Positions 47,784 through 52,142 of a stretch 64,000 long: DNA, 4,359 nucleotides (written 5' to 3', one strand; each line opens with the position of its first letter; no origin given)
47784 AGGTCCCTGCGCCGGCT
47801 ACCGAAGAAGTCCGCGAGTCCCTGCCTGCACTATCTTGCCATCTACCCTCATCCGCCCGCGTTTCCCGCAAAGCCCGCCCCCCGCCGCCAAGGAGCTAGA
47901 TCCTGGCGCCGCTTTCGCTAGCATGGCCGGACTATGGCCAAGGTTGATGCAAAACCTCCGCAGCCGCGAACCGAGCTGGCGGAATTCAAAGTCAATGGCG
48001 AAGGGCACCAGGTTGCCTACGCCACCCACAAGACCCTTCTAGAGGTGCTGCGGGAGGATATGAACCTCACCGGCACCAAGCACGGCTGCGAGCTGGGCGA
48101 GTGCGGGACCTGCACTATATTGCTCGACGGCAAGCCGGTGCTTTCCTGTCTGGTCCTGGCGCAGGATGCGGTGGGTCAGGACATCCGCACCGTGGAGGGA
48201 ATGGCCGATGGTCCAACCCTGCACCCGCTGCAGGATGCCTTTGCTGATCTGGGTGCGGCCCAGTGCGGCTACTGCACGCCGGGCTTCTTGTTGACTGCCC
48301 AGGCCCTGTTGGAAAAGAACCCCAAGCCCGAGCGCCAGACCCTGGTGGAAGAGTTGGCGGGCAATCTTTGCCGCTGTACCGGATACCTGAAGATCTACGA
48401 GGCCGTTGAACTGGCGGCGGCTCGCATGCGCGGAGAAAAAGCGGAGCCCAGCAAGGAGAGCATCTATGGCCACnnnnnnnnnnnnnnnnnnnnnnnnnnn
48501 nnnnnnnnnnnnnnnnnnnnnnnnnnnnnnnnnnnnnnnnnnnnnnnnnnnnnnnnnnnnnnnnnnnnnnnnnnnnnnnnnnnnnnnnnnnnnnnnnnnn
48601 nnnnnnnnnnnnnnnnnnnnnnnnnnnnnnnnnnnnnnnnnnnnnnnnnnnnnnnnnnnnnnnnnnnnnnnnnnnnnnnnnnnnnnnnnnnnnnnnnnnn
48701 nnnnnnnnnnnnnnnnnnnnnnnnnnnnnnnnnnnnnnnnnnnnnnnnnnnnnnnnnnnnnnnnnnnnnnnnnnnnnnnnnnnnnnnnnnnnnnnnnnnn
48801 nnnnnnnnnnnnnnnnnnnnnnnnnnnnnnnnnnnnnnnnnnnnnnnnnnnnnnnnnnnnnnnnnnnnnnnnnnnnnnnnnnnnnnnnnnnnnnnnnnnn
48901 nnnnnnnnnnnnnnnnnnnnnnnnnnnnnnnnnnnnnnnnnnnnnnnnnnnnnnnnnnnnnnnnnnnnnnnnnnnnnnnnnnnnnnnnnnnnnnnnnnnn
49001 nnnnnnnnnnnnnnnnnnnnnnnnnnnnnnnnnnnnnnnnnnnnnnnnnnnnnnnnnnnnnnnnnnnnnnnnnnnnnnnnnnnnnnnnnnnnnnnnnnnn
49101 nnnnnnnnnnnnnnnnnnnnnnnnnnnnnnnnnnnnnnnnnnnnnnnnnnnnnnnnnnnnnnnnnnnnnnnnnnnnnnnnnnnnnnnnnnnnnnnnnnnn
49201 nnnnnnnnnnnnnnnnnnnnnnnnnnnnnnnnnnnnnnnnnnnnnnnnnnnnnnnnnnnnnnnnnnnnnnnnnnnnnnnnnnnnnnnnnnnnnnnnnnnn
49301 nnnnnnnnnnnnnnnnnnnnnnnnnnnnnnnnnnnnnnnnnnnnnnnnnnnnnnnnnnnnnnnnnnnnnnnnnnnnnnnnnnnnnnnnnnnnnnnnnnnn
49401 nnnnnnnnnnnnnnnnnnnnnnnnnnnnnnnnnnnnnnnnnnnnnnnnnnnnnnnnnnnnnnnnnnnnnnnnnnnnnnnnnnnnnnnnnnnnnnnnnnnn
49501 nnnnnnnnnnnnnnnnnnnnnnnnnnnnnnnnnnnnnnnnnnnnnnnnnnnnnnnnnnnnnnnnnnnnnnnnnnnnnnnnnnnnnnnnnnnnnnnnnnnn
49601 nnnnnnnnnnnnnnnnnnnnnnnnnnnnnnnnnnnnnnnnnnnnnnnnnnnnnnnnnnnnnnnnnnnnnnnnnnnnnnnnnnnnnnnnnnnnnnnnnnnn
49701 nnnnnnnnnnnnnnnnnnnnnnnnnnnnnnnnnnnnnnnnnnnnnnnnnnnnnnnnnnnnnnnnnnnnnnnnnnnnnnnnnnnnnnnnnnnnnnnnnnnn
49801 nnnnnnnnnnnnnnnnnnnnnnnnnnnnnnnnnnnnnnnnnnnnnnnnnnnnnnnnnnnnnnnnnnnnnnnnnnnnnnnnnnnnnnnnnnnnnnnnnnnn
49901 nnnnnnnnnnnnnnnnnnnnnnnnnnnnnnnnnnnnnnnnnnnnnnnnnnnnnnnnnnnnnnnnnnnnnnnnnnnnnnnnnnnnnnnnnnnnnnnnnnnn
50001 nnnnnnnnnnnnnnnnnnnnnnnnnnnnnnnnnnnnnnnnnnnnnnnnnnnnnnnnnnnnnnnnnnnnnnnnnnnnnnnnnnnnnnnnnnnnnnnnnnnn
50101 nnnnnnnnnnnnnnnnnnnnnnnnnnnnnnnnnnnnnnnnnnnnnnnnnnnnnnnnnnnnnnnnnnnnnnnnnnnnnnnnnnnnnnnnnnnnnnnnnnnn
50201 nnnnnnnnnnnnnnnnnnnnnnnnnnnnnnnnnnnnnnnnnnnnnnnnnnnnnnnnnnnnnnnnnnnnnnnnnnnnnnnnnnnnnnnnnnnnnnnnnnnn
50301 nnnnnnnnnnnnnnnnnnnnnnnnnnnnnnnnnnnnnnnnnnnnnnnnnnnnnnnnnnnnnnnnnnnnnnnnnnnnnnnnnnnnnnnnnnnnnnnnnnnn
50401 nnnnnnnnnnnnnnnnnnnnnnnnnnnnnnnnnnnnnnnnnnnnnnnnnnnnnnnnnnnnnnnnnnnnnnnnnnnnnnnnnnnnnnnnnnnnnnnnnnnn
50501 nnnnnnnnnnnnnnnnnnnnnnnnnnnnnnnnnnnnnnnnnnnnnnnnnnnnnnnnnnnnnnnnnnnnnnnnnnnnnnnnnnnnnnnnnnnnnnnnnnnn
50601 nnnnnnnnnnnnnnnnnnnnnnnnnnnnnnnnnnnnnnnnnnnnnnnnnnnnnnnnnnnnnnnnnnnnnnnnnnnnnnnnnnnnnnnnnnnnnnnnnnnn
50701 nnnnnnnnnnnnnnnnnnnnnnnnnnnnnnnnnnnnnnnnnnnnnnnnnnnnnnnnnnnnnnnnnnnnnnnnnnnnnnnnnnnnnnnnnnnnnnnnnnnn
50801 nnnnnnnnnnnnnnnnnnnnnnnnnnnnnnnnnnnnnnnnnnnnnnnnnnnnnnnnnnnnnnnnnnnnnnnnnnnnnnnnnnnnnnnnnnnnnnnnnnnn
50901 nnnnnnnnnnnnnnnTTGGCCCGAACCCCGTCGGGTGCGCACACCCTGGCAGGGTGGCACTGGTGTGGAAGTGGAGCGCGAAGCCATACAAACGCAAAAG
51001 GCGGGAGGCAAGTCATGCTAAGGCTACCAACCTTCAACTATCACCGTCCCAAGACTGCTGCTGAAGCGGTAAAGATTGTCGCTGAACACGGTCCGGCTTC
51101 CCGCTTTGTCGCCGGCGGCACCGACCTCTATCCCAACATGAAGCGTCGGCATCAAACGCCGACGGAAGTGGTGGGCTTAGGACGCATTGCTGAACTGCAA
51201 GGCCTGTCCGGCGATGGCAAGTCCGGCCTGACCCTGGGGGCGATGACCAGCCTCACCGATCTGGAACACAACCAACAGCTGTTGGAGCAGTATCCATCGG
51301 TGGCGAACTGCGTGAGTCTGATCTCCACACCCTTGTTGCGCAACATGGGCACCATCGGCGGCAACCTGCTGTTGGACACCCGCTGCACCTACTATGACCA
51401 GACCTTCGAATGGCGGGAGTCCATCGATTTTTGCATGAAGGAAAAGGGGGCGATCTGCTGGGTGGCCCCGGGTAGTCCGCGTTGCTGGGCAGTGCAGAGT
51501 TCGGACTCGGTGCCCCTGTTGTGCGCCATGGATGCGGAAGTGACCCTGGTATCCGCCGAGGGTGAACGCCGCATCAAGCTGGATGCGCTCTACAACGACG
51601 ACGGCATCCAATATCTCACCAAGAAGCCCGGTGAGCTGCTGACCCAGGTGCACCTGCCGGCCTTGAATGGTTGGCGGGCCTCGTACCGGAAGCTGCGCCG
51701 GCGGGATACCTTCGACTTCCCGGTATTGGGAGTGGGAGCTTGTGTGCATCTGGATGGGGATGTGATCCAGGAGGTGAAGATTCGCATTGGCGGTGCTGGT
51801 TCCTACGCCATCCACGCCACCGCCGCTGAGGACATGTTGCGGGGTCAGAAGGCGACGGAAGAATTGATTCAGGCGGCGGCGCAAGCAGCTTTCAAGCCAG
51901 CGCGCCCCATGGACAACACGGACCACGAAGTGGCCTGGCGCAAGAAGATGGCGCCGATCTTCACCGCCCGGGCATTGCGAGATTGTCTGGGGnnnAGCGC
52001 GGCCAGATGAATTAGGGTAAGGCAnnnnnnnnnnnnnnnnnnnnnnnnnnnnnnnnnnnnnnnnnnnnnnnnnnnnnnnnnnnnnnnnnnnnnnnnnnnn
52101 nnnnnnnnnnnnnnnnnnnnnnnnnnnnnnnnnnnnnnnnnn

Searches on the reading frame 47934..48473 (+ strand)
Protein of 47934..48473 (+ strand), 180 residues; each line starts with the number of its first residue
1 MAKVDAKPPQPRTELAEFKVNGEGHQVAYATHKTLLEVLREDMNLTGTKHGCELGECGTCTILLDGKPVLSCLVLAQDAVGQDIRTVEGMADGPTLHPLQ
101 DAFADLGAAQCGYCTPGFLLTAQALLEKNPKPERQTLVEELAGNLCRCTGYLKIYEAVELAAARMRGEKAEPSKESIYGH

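Call 16: search_protein_families(library=pfam, proteins=[window:47934-48473:+])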
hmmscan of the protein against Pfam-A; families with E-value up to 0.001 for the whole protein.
window:47934-48473:+ (180 aa): 3 families
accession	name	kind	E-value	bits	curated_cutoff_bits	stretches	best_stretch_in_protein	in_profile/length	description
PF01799.25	Fer2_2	-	1.5e-29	102.4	30.3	1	86-159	1-75/75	[2Fe-2S] binding domain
PF00111.32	Fer2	-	2.7e-09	37.3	21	1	18-71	1-54/77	2Fe-2S iron-sulfur cluster binding domain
PF13085.11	Fer2_3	-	6.3e-07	29.8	27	1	24-92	20-91/107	2Fe-2S iron-sulfur cluster binding domain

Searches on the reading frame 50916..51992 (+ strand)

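Call 15: search_protein_families(library=pfam, proteins=[window:50916-51992:+])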
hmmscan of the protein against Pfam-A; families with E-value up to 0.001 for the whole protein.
window:50916-51992:+ (359 aa): 2 families
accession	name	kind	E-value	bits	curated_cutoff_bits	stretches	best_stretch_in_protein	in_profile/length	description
PF00941.27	FAD_binding_5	-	1.2e-41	142.8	27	1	39-249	2-169/170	FAD binding domain in molybdopterin dehydrogenase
PF03450.22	CO_deh_flav_C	-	2.5e-17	63.3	25.5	1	256-355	2-100/102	CO dehydrogenase flavoprotein C-terminal domain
